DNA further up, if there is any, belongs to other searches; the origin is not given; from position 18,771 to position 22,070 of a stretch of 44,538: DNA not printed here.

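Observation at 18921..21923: Operon-leading 1000-aa bitopic protein carrying five tandem FliM-N-terminus-like '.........' peptides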

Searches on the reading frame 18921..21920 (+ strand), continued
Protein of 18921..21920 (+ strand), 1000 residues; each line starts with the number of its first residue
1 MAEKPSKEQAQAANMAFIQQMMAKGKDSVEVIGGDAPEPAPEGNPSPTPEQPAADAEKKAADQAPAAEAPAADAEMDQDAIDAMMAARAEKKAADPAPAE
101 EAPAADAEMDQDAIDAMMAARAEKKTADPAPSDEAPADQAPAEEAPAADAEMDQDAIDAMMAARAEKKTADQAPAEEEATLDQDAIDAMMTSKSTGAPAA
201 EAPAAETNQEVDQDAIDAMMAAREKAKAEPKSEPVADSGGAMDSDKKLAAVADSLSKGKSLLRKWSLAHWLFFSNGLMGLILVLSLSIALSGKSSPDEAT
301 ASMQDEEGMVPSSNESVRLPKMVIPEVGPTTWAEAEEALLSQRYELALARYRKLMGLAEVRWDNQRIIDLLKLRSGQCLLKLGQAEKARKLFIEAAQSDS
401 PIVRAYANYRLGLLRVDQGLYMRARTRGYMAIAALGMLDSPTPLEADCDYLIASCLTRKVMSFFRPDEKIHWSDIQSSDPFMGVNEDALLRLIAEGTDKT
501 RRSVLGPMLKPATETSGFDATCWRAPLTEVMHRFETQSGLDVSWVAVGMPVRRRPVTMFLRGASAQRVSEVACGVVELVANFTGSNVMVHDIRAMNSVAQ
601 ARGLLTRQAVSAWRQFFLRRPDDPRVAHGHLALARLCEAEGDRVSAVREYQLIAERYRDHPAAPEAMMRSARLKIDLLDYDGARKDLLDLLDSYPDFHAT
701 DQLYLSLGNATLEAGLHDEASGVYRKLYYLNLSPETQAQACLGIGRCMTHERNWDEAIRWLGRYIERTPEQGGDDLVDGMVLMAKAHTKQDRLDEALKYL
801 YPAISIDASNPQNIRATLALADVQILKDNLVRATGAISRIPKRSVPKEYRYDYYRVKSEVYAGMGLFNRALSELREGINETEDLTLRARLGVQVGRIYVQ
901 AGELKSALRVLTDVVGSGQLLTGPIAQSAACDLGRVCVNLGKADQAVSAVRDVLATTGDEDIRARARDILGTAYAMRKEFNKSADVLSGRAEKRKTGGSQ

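Call 39: search_protein_families(library=ncbifam, max_evalue=10, proteins=[L009:7778-9556:+, L010:9998-10750:+, L006:9905-12604:+, L011:9791-11623:+])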
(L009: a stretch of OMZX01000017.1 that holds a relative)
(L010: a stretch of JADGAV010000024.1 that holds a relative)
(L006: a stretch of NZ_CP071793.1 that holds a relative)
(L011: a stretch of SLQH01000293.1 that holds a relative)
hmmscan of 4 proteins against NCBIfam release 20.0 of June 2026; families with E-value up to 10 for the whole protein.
L009:7778-9556:+ (593 aa): 14 families
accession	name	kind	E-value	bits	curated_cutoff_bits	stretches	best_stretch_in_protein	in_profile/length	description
NF005995.1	PRK08119.1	equivalog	6.8e-86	289.1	218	2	6-194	34-222/376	flagellar motor switch phosphatase FliY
NF005275.1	PRK06782.1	equivalog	2.1e-55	188.5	681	2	8-195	212-402/516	flagellar motor switch protein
TIGR02480.1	fliN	equivalog_domain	2.2e-26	91.6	84.05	1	513-587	2-76/77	flagellar motor switch protein FliN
NF041093.1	CheC_Thtogales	equivalog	1.7e-21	77.1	250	1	7-139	4-138/201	CheY-P phosphatase CheC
NF006272.1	PRK08432.1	equivalog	7.2e-21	75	219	2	478-587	157-266/274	flagellar motor switch protein FliY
NF006273.1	PRK08433.1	equivalog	7.8e-16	58.2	114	1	511-587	13-89/100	flagellar motor switch protein FliN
TIGR01397.1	fliM_switch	equivalog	2.8e-11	43.2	219.6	2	26-211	64-243/320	flagellar motor switch protein FliM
NF041094.1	CheX_Thtogales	equivalog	4.5e-11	42.8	280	2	61-140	42-117/152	CheY-P phosphatase CheX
TIGR02551.1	SpaO_YscQ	equivalog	3.8e-10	40.2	100.8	1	492-583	227-299/300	type III secretion system cytoplasmic ring protein SctQ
NF005277.0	PRK06789.1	equivalog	2.8e-08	33.6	81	1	518-583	6-71/74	flagellar motor switch protein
NF005276.0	PRK06788.1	equivalog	1.3e-06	28.5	98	1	497-585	14-100/119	flagellar motor switch protein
NF004605.0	PRK05933.1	equivalog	2.1e-05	23.7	536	1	512-584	299-372/372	type III secretion system protein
NF006018.0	PRK08158.1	equivalog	0.00015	20.9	223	1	494-591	206-302/303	YscQ/HrcQ family type III secretion apparatus protein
NF005956.0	PRK08035.1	equivalog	0.0035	16.6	230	1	515-583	247-315/323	YscQ/HrcQ family type III secretion apparatus protein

L010:9998-10750:+ (251 aa): 12 families
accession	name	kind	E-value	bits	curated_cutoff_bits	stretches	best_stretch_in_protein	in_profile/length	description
NF005995.1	PRK08119.1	equivalog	9e-28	97.8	218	1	156-242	290-376/376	flagellar motor switch phosphatase FliY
TIGR02480.1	fliN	equivalog_domain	2e-27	94.9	84.05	1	164-237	2-75/77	flagellar motor switch protein FliN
NF006272.1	PRK08432.1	equivalog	4.9e-19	68.9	219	1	153-245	181-273/274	flagellar motor switch protein FliY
NF006273.1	PRK08433.1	equivalog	6.6e-15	55.3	114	1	163-239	14-90/100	flagellar motor switch protein FliN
TIGR02551.1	SpaO_YscQ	equivalog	2.1e-14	54.2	100.8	1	77-233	204-298/300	type III secretion system cytoplasmic ring protein SctQ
NF005275.1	PRK06782.1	equivalog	4e-13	48.9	681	1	156-235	436-515/516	flagellar motor switch protein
NF005276.0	PRK06788.1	equivalog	2.3e-08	34.1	98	1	154-236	17-100/119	flagellar motor switch protein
NF005956.0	PRK08035.1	equivalog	1.8e-06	27.4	230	1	150-232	231-313/323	YscQ/HrcQ family type III secretion apparatus protein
NF006018.0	PRK08158.1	equivalog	4.4e-05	22.6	223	1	168-236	228-296/303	YscQ/HrcQ family type III secretion apparatus protein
NF004605.0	PRK05933.1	equivalog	5.6e-05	22.3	536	1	155-235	291-372/372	type III secretion system protein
TIGR01397.1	fliM_switch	equivalog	7.1e-05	22.1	219.6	1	167-236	250-319/320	flagellar motor switch protein FliM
NF005277.0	PRK06789.1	equivalog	0.00046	20.1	81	1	169-234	6-71/74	flagellar motor switch protein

L006:9905-12604:+ (900 aa): 0 families

L011:9791-11623:+ (611 aa): 1 family
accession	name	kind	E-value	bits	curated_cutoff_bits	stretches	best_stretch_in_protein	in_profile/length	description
NF047397.1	slr1339_fam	equivalog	0.00085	20.2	45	2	12-86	1-67/143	salt stress protein, Slr1339 family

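Call 40: search_solved_structures(query=A1, max_evalue=1)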
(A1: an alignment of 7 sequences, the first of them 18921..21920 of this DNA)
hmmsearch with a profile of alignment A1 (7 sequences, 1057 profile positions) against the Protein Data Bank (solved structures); distinct sequences matched with E-value up to 1: 85 (the best 60 are shown).
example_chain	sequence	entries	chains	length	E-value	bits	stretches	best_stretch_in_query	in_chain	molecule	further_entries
8bu0_A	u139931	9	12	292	2.3e-26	95.4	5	766-872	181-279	Consensus tetratricopeptide repeat protein | Crystal structure of an 8-repeat consensus TPR superhelix with Zinc. | Monomer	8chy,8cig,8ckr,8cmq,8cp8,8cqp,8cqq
9qhb_A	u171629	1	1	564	6.6e-26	93.9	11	765-871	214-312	Engineered tetratricopeptide repeat protein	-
9qhc_A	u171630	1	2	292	3.8e-15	58.3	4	765-871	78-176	Engineered tetratricopeptide repeat protein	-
9gzg_A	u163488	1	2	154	7.1e-13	50.7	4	837-872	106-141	Engineered CTPR protein with glutamic acids for conductivity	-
2fo7_A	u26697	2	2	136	1.7e-10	42.8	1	766-868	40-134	SYNTHETIC CONSENSUS TPR PROTEIN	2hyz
8ch0_A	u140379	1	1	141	2.1e-10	42.5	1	766-868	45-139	Consensus tetratricopeptide repeat protein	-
1na0_A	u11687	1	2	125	4.3e-09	38.2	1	764-873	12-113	designed protein CTPR3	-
7obi_A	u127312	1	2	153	1.2e-07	33.4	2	807-873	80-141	CTPR-rv4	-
9up5_A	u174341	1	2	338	2.6e-07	32.3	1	766-940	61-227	Lipopolysaccharide assembly protein B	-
2wqh_A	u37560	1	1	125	4.9e-07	31.4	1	764-873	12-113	CTPR3Y3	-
3kd7_A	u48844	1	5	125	3e-06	28.8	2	798-873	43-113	CTPR390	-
1na3_A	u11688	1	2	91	4e-06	28.4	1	795-873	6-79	designed protein CTPR2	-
6vfh_A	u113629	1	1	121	5.2e-06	28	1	782-879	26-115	T33_dn10A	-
6v8e_A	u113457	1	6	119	8.3e-06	27.3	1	796-873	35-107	Designed protein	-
6vfi_B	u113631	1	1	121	8.6e-06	27.3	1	782-871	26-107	O43_dn18B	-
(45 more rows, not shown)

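Call 41: search_protein_families(library=ncbifam, max_evalue=10, proteins=[L011:11623-13695:+])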
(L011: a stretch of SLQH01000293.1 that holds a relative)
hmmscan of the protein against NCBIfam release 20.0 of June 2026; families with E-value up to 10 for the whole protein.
L011:11623-13695:+ (691 aa): 3 families
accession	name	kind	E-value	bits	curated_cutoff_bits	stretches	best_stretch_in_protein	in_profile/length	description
TIGR02795.1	tol_pal_ybgF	equivalog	8.2e-08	32.9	90.1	1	580-650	37-106/119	tol-pal system protein YbgF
TIGR02917.1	PEP_TPR_lipo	equivalog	0.021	12.7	312.2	1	621-684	568-626/899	XrtA/PEP-CTERM system TPR-repeat protein PrsT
TIGR03302.1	OM_YfiO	subfamily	0.044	13.3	81.4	1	234-308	149-222/239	outer membrane protein assembly factor BamD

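Call 60: find_encoding_contigs(protein=P0007, flank=10000, max_places=2)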
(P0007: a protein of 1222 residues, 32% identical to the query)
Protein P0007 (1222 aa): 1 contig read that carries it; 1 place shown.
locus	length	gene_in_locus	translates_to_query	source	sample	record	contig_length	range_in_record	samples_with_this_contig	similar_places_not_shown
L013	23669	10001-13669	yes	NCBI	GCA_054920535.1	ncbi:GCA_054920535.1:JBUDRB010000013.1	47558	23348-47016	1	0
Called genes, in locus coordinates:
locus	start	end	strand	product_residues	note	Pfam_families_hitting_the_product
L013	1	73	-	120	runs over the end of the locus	PF10135:Rod-binding (weak)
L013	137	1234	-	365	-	PF02119:FlgI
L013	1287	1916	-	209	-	PF02107:FlgH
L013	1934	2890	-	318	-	PF08666:SAF, PF13144:ChapFlgA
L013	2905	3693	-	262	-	PF00460:Flg_bb_rod, PF22692:LlgE_F_G_D1, PF06429:Flg_bbr_C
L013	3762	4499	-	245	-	PF00460:Flg_bb_rod, PF22692:LlgE_F_G_D1, PF06429:Flg_bbr_C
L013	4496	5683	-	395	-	-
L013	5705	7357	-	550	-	PF00460:Flg_bb_rod, PF22692:LlgE_F_G_D1, PF07559:FlgE_D2, PF06429:Flg_bbr_C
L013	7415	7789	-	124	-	PF03963:FlgD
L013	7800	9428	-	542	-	PF02120:Flg_hook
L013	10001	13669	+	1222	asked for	PF13424:TPR_12 (faint), PF14559:TPR_19 (faint), PF13174:TPR_6 (faint), PF09976:TPR_21 (weak), PF28559:TPR_SusR (faint)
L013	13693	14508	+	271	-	-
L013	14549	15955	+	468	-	PF00072:Response_reg, PF00158:Sigma54_activat, PF14532:Sigma54_activ_2, PF07728:AAA_5 (weak), PF25601:AAA_lid_14, PF02954:HTH_8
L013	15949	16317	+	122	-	PF00460:Flg_bb_rod (weak)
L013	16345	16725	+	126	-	PF00460:Flg_bb_rod, PF06429:Flg_bbr_C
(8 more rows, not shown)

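Call 61: find_encoding_contigs(protein=P0008, flank=10000, max_places=2)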
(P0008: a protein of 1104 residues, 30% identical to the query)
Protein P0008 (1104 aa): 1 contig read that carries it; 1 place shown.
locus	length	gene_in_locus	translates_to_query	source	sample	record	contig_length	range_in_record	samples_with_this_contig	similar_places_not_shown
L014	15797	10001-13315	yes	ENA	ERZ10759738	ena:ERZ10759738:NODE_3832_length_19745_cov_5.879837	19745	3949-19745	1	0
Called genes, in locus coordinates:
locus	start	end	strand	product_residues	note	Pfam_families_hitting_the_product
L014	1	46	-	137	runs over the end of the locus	-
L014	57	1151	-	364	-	PF02119:FlgI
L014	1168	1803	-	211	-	PF02107:FlgH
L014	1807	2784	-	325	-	PF13144:ChapFlgA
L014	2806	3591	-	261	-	PF00460:Flg_bb_rod, PF22692:LlgE_F_G_D1, PF06429:Flg_bbr_C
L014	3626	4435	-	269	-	PF00460:Flg_bb_rod (faint), PF22692:LlgE_F_G_D1, PF06429:Flg_bbr_C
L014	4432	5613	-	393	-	-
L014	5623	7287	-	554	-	PF00460:Flg_bb_rod, PF22692:LlgE_F_G_D1, PF07559:FlgE_D2, PF06429:Flg_bbr_C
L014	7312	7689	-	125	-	PF03963:FlgD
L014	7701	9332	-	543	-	-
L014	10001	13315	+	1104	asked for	PF14559:TPR_19 (faint), PF13181:TPR_8 (faint), PF25058:ARM_TT21 (faint)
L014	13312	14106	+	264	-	-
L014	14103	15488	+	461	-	PF00158:Sigma54_activat, PF14532:Sigma54_activ_2, PF07728:AAA_5 (weak), PF25601:AAA_lid_14, PF02954:HTH_8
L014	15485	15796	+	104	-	?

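Call 63: find_related_loci(query=A1, collection=metagenome_contigs, flank=10000)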
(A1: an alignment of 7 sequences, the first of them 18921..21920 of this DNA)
Query A1 (1000 aa) in metagenome_contigs; peptide patterns used: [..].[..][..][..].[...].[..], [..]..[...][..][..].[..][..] (x = any residue, [..] = any of these).
600 stretches matched a pattern (row limit reached: there are more); 3 encode a relative of the query (tblastn E <= 1e-3); 3 distinct loci.
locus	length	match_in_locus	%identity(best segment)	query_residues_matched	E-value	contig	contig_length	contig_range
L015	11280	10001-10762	33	65-223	5e-10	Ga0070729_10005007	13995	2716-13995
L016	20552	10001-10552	33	30-239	1e-9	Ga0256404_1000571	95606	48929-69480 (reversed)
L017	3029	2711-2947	36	150-237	3e-6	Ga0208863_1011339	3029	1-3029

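Call 77: find_encoding_contigs(protein=P0009, flank=8000, max_places=1)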
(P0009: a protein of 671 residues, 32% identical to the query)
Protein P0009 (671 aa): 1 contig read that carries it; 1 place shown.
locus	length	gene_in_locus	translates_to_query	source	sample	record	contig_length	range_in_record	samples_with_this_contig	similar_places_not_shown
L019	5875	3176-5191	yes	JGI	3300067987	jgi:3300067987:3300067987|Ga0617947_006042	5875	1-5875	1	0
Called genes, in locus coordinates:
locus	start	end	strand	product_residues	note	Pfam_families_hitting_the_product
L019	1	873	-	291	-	?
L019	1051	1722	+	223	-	PF17680:FlgO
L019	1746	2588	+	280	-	PF17680:FlgO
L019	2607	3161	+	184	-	-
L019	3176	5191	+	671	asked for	PF17892:Cadherin_5 (weak), PF17963:Big_9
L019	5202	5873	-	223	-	?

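Call 79: search_protein_families(library=pfam, max_evalue=0.05, proteins=[L019:2607-3158:+, L019:1051-1719:+, L019:5202-5873:-])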
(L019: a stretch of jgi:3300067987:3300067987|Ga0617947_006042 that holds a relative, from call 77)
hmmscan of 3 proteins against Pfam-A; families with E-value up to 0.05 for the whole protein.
L019:2607-3158:+ (184 aa): 0 families

L019:1051-1719:+ (223 aa): 1 family
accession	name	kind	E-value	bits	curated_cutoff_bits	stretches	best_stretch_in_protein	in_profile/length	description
PF17680.6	FlgO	-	9e-30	103.6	22.6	1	62-195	2-129/130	FlgO protein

L019:5202-5873:- (223 aa): 3 families
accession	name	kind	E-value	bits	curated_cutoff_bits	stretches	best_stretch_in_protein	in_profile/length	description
PF00834.25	Ribul_P_3_epim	-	7.4e-87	290.3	21.1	1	12-208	2-198/198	Ribulose-phosphate 3 epimerase family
PF01729.25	QRPTase_C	-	0.00086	19.5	23.1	0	159-206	110-157/169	Quinolinate phosphoribosyl transferase, C-terminal domain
PF04055.27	Radical_SAM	-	0.021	15.4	29.5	0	77-104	90-115/166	Radical SAM superfamily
